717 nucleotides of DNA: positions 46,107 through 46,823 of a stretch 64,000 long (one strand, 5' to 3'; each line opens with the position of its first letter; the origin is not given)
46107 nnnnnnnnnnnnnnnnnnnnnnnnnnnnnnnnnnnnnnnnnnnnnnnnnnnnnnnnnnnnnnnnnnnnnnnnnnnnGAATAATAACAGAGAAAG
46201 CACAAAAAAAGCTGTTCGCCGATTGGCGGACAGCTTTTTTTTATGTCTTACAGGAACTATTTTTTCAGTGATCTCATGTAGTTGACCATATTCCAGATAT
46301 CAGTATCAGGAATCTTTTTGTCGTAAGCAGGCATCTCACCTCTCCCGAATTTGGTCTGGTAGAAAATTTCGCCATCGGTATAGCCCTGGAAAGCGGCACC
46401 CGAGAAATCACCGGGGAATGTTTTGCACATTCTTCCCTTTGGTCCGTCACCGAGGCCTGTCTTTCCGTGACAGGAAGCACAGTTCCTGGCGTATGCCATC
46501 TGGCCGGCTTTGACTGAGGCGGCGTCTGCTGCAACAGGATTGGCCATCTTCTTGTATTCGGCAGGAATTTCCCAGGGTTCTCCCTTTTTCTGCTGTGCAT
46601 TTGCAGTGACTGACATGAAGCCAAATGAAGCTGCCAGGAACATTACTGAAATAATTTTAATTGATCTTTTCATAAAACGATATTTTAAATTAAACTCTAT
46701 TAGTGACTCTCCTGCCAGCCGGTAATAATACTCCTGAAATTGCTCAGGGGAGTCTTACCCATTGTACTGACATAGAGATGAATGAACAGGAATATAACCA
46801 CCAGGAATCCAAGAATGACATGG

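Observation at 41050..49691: Multihaem cytochrome / outer-membrane barrel gene cluster with co-located CcsBA maturase and FNR-type regulator: candidate undescribed envelope-spanning electron-transfer system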

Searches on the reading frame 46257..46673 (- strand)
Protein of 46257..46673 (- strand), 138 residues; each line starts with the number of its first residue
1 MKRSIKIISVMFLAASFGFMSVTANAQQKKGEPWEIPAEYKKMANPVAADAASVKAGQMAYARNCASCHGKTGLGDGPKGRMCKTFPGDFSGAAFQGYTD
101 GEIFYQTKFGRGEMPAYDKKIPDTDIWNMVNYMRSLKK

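Call 3: search_protein_families(library=pfam, proteins=[window:46257-46673:-], max_evalue=0.1)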
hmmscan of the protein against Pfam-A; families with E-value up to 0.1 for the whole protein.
window:46257-46673:- (138 aa): 2 families
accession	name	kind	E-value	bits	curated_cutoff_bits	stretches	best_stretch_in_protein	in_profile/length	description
PF13442.11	Cytochrome_CBB3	-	1.1e-13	51.7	27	1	53-133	2-68/68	Cytochrome C oxidase, cbb3-type, subunit III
PF00034.26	Cytochrom_C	-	3.7e-10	41.4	21.3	1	54-137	1-90/90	Cytochrome c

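Call 4: search_protein_families(library=ncbifam, proteins=[window:46257-46673:-], max_evalue=0.1)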
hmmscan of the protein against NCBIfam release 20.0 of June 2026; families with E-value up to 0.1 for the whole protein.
window:46257-46673:- (138 aa): 13 families
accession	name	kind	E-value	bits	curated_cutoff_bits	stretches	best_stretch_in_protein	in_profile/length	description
NF011054.0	PRK14486.1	equivalog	2.5e-11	43.6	447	1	41-137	202-291/294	putative bifunctional cbb3-type cytochrome c oxidase subunit II/cytochrome c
TIGR00782.1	ccoP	equivalog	6.2e-09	35.6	179.95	1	46-136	195-281/285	cytochrome-c oxidase, cbb3-type subunit III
TIGR04494.1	c550_PedF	equivalog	3.9e-08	33.3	122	1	36-136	33-130/133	cytochrome c-550 PedF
NF045930.1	Cytc6PetJCyano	equivalog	7.5e-07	29.1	135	1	45-133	19-102/110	cytochrome c6 PetJ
NF033864.1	cytochrome579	equivalog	1.4e-06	28.1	280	1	15-136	6-139/179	cytochrome 579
NF050122.1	bc1_QcrC_actin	exception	7.9e-05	22.1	200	1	43-76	31-63/253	cytochrome bc1 complex diheme cytochrome c subunit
NF045774.1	cytochro_C551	exception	0.00069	19.6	118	1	11-73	8-58/110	cytochrome c551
NF045773.1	cytochro_C550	exception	0.0048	16.8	125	1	35-75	33-70/118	cytochrome c550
TIGR03872.1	cytochrome_MoxG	equivalog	0.008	16.3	147.8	1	44-75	34-65/133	cytochrome c(L), periplasmic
NF040606.1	CytoC_perox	subfamily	0.012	14.9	150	1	48-72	292-316/524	di-heme-cytochrome C peroxidase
TIGR03045.1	PS_II_C550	equivalog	0.02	14.5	177.75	1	2-70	2-67/159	photosystem II cytochrome c-550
NF033646.1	toxin_EAST1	exception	0.063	13.4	80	0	59-72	18-31/38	heat-stable enterotoxin EAST1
NF052246.1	SorB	equivalog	0.095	12.8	93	0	42-70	5-33/80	SorB family sulfite dehydrogenase c-type cytochrome subunit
